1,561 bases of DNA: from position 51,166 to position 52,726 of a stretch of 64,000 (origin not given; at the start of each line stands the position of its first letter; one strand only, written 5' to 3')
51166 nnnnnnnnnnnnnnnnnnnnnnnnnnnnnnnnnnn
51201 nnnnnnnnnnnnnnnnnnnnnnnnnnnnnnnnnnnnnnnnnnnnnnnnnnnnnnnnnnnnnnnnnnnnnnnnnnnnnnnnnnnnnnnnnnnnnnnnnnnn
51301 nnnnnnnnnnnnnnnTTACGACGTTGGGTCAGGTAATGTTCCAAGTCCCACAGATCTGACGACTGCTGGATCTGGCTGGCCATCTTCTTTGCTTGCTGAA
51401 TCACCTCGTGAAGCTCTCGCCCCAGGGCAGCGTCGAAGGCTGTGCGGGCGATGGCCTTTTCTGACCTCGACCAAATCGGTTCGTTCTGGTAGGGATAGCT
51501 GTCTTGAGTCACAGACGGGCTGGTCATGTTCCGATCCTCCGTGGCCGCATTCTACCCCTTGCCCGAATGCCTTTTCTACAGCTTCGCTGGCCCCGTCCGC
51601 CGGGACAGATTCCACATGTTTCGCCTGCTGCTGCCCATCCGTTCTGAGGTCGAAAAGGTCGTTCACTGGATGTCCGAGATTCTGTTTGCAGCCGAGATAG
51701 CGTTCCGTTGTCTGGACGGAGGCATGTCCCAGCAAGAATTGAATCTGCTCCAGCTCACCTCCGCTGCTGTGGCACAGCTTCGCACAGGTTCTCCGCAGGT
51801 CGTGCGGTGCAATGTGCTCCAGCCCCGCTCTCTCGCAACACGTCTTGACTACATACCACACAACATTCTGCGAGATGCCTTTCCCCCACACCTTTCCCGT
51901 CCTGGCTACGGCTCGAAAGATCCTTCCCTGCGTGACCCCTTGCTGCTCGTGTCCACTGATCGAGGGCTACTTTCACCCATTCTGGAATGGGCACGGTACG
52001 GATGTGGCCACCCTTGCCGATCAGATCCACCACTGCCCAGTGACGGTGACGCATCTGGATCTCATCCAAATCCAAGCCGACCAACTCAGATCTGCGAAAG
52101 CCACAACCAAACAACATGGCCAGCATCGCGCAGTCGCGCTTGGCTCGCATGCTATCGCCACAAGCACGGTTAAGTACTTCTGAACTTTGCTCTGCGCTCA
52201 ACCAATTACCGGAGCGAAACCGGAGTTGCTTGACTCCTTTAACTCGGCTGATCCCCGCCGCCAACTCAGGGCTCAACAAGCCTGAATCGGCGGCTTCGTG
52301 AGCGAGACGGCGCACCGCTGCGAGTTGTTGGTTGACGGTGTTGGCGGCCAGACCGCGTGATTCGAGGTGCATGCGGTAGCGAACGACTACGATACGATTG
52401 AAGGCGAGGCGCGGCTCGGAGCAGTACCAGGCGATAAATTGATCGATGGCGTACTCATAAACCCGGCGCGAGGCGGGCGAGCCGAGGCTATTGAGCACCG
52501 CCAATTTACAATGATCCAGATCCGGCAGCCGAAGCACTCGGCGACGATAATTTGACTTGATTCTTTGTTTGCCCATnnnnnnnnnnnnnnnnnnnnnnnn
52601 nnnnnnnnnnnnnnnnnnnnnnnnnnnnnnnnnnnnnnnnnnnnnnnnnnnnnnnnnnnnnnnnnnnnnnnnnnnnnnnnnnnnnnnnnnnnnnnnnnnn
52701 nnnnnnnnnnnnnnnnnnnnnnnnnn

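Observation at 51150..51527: Fluorescence-recovery-protein (FRP) family homologue in a non-phototrophic context, next to an integrase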

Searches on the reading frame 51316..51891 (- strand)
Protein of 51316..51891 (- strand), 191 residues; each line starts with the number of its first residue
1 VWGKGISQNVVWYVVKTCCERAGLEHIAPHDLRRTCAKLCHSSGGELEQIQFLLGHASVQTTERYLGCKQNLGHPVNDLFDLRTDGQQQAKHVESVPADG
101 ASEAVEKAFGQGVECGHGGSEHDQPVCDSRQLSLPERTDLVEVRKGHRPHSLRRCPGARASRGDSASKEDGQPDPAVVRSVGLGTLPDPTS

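Call 3: search_protein_families(library=pfam, proteins=[window:51316-51891:-], max_evalue=0.01)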
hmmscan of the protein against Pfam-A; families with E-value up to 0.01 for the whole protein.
window:51316-51891:- (191 aa): 1 family
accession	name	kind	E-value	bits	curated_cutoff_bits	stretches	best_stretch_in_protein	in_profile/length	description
PF00589.27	Phage_integrase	-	1.2e-11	45.1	27.1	1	4-66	103-166/172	Phage integrase family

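Call 4: search_protein_families(library=ncbifam, proteins=[window:51316-51891:-], max_evalue=0.01)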
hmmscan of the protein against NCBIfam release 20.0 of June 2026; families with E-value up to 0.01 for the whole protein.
window:51316-51891:- (191 aa): 10 families
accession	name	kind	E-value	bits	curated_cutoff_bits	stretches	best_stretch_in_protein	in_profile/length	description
NF040815.2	recomb_XerA_Arch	equivalog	1.4e-13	51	220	1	5-69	190-255/263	site-specific tyrosine recombinase/integron integrase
TIGR02224.1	recomb_XerC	equivalog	2.6e-11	43.4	335.15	1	3-66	211-275/295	tyrosine recombinase XerC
TIGR02225.1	recomb_XerD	equivalog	4.8e-11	42.5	329.6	1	3-66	208-272/290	site-specific tyrosine recombinase XerD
NF001399.0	PRK00283.1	subfamily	1.8e-09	37.3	279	1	4-65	217-280/300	tyrosine recombinase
TIGR02249.1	integrase_gron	subfamily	2.8e-06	26.9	265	1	7-68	238-300/315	integron integrase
NF003462.0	PRK05084.1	equivalog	0.00023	20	267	1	13-70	290-346/360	tyrosine recombinase XerS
NF002331.0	PRK01287.1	subfamily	0.00029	19.9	371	1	1-65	243-309/365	site-specific tyrosine recombinase XerC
NF011946.0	PRK15417.1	equivalog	0.0019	17.4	435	1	15-69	261-316/337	integron integrase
NF007370.0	PRK09870.1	subfamily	0.0088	15.7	221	0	3-66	113-177/200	tyrosine-type DNA invertase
NF007371.0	PRK09871.1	subfamily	0.0097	15.5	222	0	6-67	111-173/198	tyrosine-type DNA invertase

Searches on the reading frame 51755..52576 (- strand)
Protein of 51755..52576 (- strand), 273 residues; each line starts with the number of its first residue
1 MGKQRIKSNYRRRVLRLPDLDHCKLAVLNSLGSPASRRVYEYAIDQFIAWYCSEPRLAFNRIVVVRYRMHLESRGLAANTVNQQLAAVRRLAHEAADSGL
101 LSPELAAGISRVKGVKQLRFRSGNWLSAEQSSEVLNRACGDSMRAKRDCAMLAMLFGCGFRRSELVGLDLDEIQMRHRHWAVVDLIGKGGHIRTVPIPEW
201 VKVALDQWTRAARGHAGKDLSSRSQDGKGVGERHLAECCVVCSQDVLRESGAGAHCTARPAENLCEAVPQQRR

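Call 3: search_protein_families(library=pfam, proteins=[window:51755-52576:-], max_evalue=0.01)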
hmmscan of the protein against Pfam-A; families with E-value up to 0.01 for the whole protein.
window:51755-52576:- (273 aa): 4 families
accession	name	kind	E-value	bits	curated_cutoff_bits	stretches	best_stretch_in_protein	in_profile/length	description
PF00589.27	Phage_integrase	-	2.6e-10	40.8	27.1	1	125-212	2-86/172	Phage integrase family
PF02899.23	Phage_int_SAM_1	-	0.0016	19.1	22.3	1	33-96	15-80/83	Phage integrase, N-terminal SAM-like domain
PF13102.12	Phage_int_SAM_5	-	0.0018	19.1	22.3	1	29-105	14-92/98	Phage integrase SAM-like domain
PF13495.12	Phage_int_SAM_4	-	0.0024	18.7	27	1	33-90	15-73/85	Phage integrase, N-terminal SAM-like domain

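Call 4: search_protein_families(library=ncbifam, proteins=[window:51755-52576:-], max_evalue=0.01)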
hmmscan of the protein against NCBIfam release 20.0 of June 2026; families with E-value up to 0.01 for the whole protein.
window:51755-52576:- (273 aa): 7 families
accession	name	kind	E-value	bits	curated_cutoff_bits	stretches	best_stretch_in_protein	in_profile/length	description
TIGR02224.1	recomb_XerC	equivalog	1.1e-21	77.5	335.15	1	33-228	14-212/295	tyrosine recombinase XerC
NF001399.0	PRK00283.1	subfamily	1.7e-19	70.2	279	1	59-216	51-201/300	tyrosine recombinase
TIGR02225.1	recomb_XerD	equivalog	2.8e-19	69.5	329.6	1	33-216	14-191/290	site-specific tyrosine recombinase XerD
NF040815.2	recomb_XerA_Arch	equivalog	1.8e-11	44.2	220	1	34-213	14-176/263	site-specific tyrosine recombinase/integron integrase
NF002331.0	PRK01287.1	subfamily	9.2e-11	41.3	371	1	37-214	47-228/365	site-specific tyrosine recombinase XerC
NF003462.0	PRK05084.1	equivalog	1.2e-10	40.7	267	1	145-209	194-255/360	tyrosine recombinase XerS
TIGR02249.1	integrase_gron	subfamily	3.4e-05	23.4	265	1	37-221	19-189/315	integron integrase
